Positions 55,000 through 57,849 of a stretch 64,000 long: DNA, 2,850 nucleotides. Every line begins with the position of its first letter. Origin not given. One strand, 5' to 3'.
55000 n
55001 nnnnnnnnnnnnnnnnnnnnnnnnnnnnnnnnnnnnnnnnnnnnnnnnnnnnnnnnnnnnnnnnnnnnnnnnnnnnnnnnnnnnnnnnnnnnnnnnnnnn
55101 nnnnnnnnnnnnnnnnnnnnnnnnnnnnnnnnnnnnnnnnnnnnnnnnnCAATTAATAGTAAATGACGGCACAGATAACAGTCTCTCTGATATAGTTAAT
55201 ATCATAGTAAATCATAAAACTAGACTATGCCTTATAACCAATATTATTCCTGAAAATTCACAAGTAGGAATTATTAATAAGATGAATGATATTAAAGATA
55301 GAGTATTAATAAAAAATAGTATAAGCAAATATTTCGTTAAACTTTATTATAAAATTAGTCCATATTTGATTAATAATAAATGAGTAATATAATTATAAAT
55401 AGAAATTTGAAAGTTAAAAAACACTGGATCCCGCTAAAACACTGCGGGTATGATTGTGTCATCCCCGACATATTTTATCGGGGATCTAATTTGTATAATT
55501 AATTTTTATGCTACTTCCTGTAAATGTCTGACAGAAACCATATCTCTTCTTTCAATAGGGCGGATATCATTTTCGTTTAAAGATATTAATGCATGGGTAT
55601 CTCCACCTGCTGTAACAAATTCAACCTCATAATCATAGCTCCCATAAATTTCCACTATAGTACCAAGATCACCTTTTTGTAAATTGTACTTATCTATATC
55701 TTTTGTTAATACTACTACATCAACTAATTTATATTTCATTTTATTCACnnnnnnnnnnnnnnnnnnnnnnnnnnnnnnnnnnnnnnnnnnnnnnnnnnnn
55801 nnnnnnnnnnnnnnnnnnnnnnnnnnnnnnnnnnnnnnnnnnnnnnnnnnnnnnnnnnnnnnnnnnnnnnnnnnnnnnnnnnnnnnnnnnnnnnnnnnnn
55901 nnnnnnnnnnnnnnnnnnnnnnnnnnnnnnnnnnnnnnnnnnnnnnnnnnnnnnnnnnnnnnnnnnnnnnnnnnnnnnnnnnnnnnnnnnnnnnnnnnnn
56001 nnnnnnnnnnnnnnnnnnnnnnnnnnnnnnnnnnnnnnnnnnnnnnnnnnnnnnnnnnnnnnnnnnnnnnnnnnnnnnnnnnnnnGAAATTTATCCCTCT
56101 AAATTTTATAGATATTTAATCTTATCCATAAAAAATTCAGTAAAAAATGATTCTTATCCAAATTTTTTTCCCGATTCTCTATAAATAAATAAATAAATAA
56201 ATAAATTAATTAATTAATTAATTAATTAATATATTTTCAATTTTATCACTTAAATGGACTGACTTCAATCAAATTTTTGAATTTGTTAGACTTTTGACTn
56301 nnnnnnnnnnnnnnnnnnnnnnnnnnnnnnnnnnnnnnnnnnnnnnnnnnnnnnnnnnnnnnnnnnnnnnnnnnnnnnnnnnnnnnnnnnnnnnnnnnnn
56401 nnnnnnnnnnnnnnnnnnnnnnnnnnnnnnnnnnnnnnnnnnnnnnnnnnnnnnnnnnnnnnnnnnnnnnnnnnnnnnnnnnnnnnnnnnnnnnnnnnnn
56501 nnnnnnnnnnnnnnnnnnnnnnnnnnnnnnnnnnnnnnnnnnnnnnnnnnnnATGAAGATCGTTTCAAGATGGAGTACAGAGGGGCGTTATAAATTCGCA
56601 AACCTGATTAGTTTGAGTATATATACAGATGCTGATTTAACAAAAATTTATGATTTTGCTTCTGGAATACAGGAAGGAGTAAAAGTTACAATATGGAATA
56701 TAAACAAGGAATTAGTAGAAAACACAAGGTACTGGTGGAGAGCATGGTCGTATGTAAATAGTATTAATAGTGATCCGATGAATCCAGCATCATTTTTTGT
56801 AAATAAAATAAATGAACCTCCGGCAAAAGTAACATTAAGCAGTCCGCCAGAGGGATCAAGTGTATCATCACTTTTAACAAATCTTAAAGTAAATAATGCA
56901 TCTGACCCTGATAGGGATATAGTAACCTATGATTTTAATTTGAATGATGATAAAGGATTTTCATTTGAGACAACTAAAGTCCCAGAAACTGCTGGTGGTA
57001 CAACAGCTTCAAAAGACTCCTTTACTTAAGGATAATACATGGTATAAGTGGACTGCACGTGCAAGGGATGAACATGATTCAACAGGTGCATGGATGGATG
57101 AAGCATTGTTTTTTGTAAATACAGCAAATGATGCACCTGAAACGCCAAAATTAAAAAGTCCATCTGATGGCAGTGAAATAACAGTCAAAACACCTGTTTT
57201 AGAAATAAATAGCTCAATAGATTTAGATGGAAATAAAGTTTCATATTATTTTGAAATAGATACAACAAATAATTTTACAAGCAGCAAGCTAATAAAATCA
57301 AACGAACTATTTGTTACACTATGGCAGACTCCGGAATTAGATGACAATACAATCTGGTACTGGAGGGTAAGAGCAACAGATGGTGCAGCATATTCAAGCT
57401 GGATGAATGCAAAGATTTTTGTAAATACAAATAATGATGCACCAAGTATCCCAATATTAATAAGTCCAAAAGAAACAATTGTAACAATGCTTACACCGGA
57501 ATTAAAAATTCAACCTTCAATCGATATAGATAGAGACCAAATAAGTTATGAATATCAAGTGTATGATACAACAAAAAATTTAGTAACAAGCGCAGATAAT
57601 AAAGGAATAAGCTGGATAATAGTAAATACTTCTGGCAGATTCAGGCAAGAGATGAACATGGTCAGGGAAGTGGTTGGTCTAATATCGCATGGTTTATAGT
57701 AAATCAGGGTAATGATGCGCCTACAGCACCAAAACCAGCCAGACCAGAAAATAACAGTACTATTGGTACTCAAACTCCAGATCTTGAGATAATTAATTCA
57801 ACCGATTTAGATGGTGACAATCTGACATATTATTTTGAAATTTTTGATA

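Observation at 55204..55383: A conserved ~55-aa C-terminal domain is shared by the giant adhesin ORF and the frameshifted repeat-protein pseudogene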

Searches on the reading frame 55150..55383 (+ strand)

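Call 7: search_protein_families(library=ncbifam, proteins=[window:55150-55383:+], max_evalue=1)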
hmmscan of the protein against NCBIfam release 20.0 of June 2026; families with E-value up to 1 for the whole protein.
window:55150-55383:+ (77 aa): 1 family
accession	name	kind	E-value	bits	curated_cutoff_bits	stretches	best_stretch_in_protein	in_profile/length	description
NF041770.1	CFI_box_CTERM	domain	1.2e-07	31.4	40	1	27-74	1-48/69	CFI-box-CTERM domain-containing protein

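Call 8: search_protein_families(library=pfam, proteins=[window:55150-55383:+], max_evalue=1)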
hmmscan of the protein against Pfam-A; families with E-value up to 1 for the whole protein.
window:55150-55383:+ (77 aa): 0 families

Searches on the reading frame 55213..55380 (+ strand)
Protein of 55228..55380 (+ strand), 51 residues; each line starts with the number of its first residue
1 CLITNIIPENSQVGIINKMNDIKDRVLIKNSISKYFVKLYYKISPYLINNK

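Call 10: find_homologous_proteins(query=window:55228-55380:+, max_evalue=0.01)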
Query seq(51 aa): no candidate shares three 5-residue words with the query. No homologue found.

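Call 23: find_related_loci(query=A2, collection=genome_contigs, flank=6000)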
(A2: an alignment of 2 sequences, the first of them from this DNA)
Query A2 (51 aa) in genome_contigs; peptide patterns used: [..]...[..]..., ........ (x = any residue, [..] = any of these).
598 stretches matched a pattern, but none encodes a relative of the query by tblastn (E <= 1e-3).

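Call 24: find_related_loci(query=A2, collection=metagenome_contigs, flank=6000)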
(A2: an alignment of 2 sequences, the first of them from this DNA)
Query A2 (51 aa) in metagenome_contigs; peptide patterns used: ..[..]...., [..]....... (x = any residue, [..] = any of these).
600 stretches matched a pattern, but none encodes a relative of the query by tblastn (E <= 1e-3).

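Call 33: search_protein_representatives(alignment_id=A2)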
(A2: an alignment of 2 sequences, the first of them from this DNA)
Query: 2 sequences, 56 profile positions. Proteins with E-value up to 0.001 (for the whole library): 20; up to 1e-10: 1; up to 1e-30: 0. The best 20 are listed.
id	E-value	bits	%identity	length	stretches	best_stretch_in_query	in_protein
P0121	8.9e-28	112.2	-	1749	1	1-50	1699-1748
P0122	3.7e-07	46.1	-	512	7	1-17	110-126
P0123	2.2e-06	43.6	-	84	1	1-48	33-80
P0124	2.4e-05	40.3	-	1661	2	19-49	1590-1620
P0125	1.0e-04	38.3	-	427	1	16-49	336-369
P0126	1.1e-04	38.1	-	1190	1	1-48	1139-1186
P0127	1.2e-04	38.1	-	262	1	1-48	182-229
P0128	1.2e-04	38.0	-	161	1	1-50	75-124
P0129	1.6e-04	37.7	-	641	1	18-51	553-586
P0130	1.9e-04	37.5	-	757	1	1-51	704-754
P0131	2.2e-04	37.2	-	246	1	17-51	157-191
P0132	2.8e-04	36.9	-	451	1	1-51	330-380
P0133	2.9e-04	36.8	-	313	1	16-49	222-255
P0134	3.6e-04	36.6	-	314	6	10-26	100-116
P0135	3.7e-04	36.5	-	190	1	19-51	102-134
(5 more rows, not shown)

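Call 36: list_cluster_members(proteins=[P0121, P0126, P0130, P0123])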
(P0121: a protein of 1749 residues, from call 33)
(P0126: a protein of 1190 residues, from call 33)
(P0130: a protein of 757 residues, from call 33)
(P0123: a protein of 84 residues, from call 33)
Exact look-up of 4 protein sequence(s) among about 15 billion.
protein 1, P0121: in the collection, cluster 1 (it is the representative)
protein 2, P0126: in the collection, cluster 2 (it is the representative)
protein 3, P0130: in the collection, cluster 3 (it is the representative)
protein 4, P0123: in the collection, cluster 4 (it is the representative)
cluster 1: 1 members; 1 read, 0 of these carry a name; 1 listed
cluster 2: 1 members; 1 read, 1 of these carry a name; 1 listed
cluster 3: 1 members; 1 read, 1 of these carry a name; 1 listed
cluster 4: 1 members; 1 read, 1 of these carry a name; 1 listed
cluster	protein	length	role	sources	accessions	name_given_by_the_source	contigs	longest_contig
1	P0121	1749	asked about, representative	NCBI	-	-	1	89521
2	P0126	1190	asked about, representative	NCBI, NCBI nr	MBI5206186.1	MAG: carboxypeptidase regulatory-like domain-containing protein [Candidatus ... | carboxypeptidase regulatory-like domain-containing protein [Candidatus Firestonebacteria ...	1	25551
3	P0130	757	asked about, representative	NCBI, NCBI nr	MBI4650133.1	PD40 domain-containing protein, partial [Candidatus Desantisbacteria bacterium] | PD40 domain-containing protein [Candidatus Desantisbacteria bacterium]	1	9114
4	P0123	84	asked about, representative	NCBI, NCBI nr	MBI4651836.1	hypothetical protein HY745_11245, partial [Candidatus Desantisbacteria bacterium] | hypothetical protein [Candidatus Desantisbacteria bacterium]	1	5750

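Call 37: find_encoding_contigs(protein=P0121, flank=10000, max_places=3)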
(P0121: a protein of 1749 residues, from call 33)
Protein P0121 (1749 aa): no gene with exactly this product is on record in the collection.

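Call 38: find_encoding_contigs(protein=P0126, flank=10000, max_places=3)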
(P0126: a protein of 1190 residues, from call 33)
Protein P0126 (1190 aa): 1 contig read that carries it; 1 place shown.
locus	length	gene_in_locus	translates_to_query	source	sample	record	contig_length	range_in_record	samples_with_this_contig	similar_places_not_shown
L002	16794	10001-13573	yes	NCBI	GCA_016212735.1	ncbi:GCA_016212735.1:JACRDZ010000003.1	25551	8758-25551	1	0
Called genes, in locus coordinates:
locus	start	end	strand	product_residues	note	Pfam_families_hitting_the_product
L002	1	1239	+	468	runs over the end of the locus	-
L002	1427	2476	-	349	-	PF00022:Actin, PF06723:MreB_Mbl, PF00012:HSP70, PF11104:PilM_2 (faint), PF14450:FtsA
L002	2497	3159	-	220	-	PF00834:Ribul_P_3_epim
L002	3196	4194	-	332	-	PF03793:PASTA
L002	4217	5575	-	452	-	PF01029:NusB, PF22458:RsmF-B_ferredox, PF01728:FtsJ, PF01189:Methyltr_RsmB-F, PF13847:Methyltransf_31, PF02390:Methyltransf_4 (faint)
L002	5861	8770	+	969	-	PF05547:Peptidase_M6, PF12371:TMEM131_like_N (faint), PF07610:DUF1573 (faint), PF15780:ASH (faint), PF22544:HYDIN_VesB_CFA65-like_Ig (weak), PF22073:Cep192_D4, PF22544:HYDIN_VesB_CFA65-like_Ig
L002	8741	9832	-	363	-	-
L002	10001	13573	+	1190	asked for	PF01344:Kelch_1 (faint), PF13620:CarboxypepD_reg, PF13715:CarbopepD_reg_2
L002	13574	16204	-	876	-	PF13205:Big_5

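Call 39: find_encoding_contigs(protein=P0130, flank=10000, max_places=3)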
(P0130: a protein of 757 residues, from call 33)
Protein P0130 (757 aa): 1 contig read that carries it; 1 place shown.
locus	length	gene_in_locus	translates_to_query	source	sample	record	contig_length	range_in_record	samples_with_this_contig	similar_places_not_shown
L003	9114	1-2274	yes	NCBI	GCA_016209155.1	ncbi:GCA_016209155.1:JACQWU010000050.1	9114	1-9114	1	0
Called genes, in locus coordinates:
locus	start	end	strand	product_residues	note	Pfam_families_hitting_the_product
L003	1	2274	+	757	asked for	PF26550:Tricorn_2nd, PF25174:Beta-prop_THOC3 (weak), PF26549:Tricorn_N, PF07676:PD40 (weak), PF26549:Tricorn_N, PF26549:Tricorn_N, PF26550:Tricorn_2nd, PF07676:PD40, +4 more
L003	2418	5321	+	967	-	PF02384:N6_Mtase, PF20473:MmeI_Mtase, PF07669:Eco57I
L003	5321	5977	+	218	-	-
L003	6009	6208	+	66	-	-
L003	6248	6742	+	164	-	PF05175:MTS (faint)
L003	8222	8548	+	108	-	-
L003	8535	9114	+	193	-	?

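Call 40: find_encoding_contigs(protein=P0123, flank=10000, max_places=3)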
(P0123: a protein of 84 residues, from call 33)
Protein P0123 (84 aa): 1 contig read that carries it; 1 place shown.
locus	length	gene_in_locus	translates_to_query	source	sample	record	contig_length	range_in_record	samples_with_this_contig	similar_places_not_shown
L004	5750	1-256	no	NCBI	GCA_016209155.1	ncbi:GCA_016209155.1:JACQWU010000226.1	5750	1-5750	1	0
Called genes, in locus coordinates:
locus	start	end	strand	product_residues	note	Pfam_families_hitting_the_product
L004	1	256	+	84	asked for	?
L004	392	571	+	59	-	-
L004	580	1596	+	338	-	PF03599:CdhD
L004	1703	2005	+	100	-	PF00037:Fer4 (weak), PF12797:Fer4_2 (faint), PF13237:Fer4_10, PF12837:Fer4_6, PF12838:Fer4_7 (weak), PF13187:Fer4_9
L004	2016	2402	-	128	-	PF08332:CaMKII_AD (weak)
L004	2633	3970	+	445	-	PF11845:Tll0287-like, PF00990:GGDEF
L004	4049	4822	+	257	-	PF00142:Fer4_NifH (faint), PF01656:CbiA, PF02374:ArsA_ATPase (weak), PF06564:CBP_BcsQ (weak), PF09140:MipZ, PF10609:ParA, PF13614:AAA_31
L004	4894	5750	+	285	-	PF02195:ParB_N, PF17762:HTH_ParB, PF23552:ParB_C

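Call 57: predict_structure(alignment_id=A5)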
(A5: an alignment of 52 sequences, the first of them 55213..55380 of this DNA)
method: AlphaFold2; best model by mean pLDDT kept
length: 56 residues; sequences in the alignment: 52
mean_pLDDT: 66.0   pTM: 0.34
mean pLDDT of the five models: 66.0, 62.5, 61.9, 61.3, 59.6
residues with pLDDT >= 90: 0; 70-90: 25; 50-70: 27; < 50: 4
segments of 3 or more residues with pLDDT < 50: none
pLDDT, mean of each block of 10 residues (from residue 1): 53 58 71 70 78 65
secondary structure, 60 per line:
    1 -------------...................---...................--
elements in order: H14-32 H36-54

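Call 62: fold_search(model_id=the predicted structure, library=pdb)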
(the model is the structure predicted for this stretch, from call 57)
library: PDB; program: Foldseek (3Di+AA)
matches with E <= 10: 1; with E <= 0.001: 0
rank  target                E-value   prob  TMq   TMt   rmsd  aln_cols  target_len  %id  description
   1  7msk_A                9.1e+00  0.05  0.30  0.06   7.0        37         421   22  ThuS glycosin S-glycosyltransferase (released 2022-04-13)

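Call 77: search_protein_families(library=pfam, proteins=[L002:8741-9832:-], max_evalue=1)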
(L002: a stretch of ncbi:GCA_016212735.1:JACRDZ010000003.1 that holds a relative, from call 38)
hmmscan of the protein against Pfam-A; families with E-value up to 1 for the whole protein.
L002:8741-9832:- (363 aa): 0 families

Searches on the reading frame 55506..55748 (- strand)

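Call 56: search_protein_families(library=pfam, proteins=[window:55506-55748:-], max_evalue=0.01)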
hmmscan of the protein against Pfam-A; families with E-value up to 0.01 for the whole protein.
window:55506-55748:- (80 aa): 1 family
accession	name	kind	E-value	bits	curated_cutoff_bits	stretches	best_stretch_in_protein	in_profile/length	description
PF16277.11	DUF4926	-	1.1e-19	70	29.1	1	8-63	1-56/57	Domain of unknown function (DUF4926)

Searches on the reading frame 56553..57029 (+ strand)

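Call 8: search_protein_families(library=pfam, proteins=[window:56553-57029:+], max_evalue=1)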
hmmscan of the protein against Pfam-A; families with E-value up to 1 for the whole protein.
window:56553-57029:+ (158 aa): 1 family
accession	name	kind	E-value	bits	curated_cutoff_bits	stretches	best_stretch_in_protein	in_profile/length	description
PF11611.13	DUF4352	-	0.037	14.8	25.9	1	78-145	11-76/122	Domain of unknown function (DUF4352)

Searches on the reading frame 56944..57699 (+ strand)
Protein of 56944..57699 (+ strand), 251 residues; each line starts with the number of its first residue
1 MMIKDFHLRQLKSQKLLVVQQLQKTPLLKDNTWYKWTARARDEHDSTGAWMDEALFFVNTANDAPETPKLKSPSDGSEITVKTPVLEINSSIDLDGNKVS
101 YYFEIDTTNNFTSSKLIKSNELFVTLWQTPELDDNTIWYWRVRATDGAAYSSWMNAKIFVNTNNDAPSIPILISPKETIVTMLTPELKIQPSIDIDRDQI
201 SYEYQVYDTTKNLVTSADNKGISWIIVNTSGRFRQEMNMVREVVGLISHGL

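Call 8: search_protein_families(library=pfam, proteins=[window:56944-57699:+], max_evalue=1)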
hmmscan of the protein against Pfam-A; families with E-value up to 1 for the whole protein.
window:56944-57699:+ (251 aa): 3 families
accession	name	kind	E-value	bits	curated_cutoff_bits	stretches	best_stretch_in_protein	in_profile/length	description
PF25788.1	Ig_Rha78A_N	-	3.1e-06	27.8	27.4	1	100-157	37-97/105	Rha78A-like, N-terminal immunoglobulin domain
PF00448.28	SRP54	-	0.04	14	22.7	1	203-244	65-106/196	SRP54-type protein, GTPase domain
PF24489.1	Ig_J_second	-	0.057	13.9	27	0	126-164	57-97/105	Tip attachment protein J second Ig-like domain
